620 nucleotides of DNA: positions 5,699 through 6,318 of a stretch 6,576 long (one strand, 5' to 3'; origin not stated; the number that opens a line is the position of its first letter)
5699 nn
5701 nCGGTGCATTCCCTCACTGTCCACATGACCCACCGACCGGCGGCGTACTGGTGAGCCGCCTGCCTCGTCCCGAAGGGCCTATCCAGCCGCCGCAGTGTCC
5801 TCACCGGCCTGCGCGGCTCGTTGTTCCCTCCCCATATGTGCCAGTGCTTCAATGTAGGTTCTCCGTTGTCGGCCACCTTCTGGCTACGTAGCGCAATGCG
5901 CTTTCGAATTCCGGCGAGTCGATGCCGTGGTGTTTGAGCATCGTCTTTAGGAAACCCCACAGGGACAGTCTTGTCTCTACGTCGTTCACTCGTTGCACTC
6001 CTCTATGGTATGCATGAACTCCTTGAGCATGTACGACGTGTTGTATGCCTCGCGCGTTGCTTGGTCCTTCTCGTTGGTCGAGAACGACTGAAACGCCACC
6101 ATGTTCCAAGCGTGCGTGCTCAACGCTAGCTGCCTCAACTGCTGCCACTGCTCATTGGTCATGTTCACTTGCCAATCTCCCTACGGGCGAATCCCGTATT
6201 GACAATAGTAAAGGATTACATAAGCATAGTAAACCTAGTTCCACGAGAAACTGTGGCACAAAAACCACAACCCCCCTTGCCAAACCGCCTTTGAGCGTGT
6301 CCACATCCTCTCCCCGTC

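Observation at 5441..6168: Four-gene antisense cassette with uniform SD spacing and stop/start overlaps in a family that normally codes on one strand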

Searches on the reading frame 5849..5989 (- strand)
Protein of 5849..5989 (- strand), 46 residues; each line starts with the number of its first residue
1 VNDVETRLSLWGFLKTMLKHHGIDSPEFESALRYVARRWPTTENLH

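Call 4: search_protein_families(library=pfam, proteins=[window:5849-5989:-], max_evalue=1)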
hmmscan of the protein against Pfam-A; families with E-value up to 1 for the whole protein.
window:5849-5989:- (46 aa): 1 family
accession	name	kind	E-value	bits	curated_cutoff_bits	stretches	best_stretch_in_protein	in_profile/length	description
PF14129.11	DUF4296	-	0.081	13.9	27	1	15-38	43-66/87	Domain of unknown function (DUF4296)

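Call 5: search_protein_families(library=phrogs, proteins=[window:5849-5989:-], max_evalue=1)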
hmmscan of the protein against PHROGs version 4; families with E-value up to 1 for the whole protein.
window:5849-5989:- (46 aa): 0 families

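Call 111: search_protein_families(library=ncbifam, proteins=[window:5849-5989:-], max_evalue=0.1)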
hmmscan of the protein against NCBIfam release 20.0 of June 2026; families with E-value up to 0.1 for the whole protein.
window:5849-5989:- (46 aa): 0 families

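Call 112: search_protein_families(library=padloc, proteins=[window:5849-5989:-], max_evalue=0.1)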
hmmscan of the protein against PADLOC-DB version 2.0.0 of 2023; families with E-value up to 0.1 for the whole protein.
window:5849-5989:- (46 aa): 0 families

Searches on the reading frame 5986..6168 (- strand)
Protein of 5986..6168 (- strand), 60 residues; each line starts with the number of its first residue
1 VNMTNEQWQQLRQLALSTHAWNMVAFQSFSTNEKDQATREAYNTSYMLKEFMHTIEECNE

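Call 4: search_protein_families(library=pfam, proteins=[window:5986-6168:-], max_evalue=1)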
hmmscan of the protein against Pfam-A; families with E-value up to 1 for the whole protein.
window:5986-6168:- (60 aa): 0 families

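Call 5: search_protein_families(library=phrogs, proteins=[window:5986-6168:-], max_evalue=1)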
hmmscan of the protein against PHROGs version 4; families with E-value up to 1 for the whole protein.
window:5986-6168:- (60 aa): 0 families

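Call 111: search_protein_families(library=ncbifam, proteins=[window:5986-6168:-], max_evalue=0.1)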
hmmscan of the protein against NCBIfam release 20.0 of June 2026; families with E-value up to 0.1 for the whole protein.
window:5986-6168:- (60 aa): 1 family
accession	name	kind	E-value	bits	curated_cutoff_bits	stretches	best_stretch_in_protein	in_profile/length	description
NF005378.0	PRK06921.1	subfamily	0.025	13.7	207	1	11-55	68-112/266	hypothetical protein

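Call 112: search_protein_families(library=padloc, proteins=[window:5986-6168:-], max_evalue=0.1)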
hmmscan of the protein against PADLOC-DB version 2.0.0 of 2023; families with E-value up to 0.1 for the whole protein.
window:5986-6168:- (60 aa): 1 family
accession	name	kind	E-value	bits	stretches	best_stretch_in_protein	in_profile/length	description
PDLC01795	CARF1--CARF_HEPN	-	0.0038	14.4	1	4-48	232-276/449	-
